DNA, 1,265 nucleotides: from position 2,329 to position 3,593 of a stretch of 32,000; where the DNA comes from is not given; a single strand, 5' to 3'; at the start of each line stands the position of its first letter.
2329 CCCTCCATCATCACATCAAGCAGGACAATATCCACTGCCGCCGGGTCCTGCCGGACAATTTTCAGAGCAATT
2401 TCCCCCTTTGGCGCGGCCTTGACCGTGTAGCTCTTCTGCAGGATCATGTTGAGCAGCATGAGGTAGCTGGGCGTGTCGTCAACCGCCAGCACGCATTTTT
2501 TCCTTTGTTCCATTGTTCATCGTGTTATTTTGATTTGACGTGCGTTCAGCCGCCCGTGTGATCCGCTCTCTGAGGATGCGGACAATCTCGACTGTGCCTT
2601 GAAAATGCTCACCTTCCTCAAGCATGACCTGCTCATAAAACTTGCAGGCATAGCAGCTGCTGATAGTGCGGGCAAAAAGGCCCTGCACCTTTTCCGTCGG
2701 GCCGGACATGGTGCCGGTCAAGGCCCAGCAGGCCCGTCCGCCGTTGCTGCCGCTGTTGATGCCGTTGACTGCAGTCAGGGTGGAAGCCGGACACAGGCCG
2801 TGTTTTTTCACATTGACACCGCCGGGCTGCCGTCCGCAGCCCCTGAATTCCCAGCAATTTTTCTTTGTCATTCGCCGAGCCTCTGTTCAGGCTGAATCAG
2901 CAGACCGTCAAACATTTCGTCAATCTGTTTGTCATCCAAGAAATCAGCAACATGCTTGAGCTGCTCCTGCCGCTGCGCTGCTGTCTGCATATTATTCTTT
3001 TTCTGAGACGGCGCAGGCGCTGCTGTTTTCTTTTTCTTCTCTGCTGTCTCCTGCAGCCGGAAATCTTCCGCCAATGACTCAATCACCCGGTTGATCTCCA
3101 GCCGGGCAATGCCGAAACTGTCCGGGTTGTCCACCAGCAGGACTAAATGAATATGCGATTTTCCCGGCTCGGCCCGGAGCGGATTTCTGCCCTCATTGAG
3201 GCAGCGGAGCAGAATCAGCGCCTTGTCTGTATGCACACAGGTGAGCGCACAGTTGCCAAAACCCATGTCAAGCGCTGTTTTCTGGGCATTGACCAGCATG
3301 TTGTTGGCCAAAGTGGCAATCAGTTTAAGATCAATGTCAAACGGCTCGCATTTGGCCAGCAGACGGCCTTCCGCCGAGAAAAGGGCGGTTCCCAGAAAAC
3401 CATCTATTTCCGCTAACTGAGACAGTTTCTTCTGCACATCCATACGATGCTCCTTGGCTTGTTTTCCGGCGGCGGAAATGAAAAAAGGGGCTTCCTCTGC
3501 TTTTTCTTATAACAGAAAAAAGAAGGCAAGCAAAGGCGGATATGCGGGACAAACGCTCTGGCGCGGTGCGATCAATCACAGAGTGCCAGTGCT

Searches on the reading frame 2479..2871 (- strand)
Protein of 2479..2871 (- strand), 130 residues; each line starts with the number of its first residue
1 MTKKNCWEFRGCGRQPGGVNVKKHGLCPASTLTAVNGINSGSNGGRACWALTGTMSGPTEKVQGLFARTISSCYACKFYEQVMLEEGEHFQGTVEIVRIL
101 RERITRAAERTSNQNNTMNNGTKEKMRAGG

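Call 10: search_protein_families(library=pfam, proteins=[window:2479-2871:-], max_evalue=0.01)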
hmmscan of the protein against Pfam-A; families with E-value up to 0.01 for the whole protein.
window:2479-2871:- (130 aa): 1 family
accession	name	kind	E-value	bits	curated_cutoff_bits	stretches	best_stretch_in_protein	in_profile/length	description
PF04231.19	Endonuclease_1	-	0.0077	16.4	25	0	23-94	115-188/235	Endonuclease I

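Call 15: search_protein_families(library=phrogs, proteins=[window:2479-2871:-], max_evalue=0.01)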
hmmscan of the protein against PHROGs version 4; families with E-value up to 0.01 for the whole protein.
window:2479-2871:- (130 aa): 0 families

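Call 16: search_protein_families(library=ncbifam, proteins=[window:2479-2871:-], max_evalue=0.01)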
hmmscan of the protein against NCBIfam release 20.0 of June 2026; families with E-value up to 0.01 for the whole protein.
window:2479-2871:- (130 aa): 1 family
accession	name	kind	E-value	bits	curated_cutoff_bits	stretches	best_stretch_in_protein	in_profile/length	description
NF045718.1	two_CW_domain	domain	9e-27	93.3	35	1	4-83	1-78/80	two-CW domain-containing protein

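Call 71: search_protein_families(library=padloc, proteins=[window:2479-2871:-], max_evalue=0.01)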
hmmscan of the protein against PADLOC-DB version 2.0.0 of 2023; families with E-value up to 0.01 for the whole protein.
window:2479-2871:- (130 aa): 0 families

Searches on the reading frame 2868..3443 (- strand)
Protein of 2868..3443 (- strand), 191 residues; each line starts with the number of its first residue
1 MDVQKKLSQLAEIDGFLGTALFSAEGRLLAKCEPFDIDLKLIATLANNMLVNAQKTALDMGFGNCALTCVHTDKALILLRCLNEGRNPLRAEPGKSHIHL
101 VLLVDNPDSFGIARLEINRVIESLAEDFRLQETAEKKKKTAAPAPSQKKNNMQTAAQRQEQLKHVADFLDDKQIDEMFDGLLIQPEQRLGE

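Call 10: search_protein_families(library=pfam, proteins=[window:2868-3443:-], max_evalue=0.01)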
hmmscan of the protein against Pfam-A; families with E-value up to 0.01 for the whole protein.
window:2868-3443:- (191 aa): 1 family
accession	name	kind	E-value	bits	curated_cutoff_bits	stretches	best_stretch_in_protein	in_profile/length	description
PF03259.23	Robl_LC7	-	0.0012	19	23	1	7-78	6-77/91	Roadblock/LC7 domain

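Call 15: search_protein_families(library=phrogs, proteins=[window:2868-3443:-], max_evalue=0.01)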
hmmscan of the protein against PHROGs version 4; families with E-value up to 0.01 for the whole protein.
window:2868-3443:- (191 aa): 0 families

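Call 16: search_protein_families(library=ncbifam, proteins=[window:2868-3443:-], max_evalue=0.01)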
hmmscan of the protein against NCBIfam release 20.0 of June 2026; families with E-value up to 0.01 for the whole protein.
window:2868-3443:- (191 aa): 0 families

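Call 71: search_protein_families(library=padloc, proteins=[window:2868-3443:-], max_evalue=0.01)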
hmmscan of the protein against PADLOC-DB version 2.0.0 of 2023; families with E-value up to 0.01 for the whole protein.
window:2868-3443:- (191 aa): 0 families
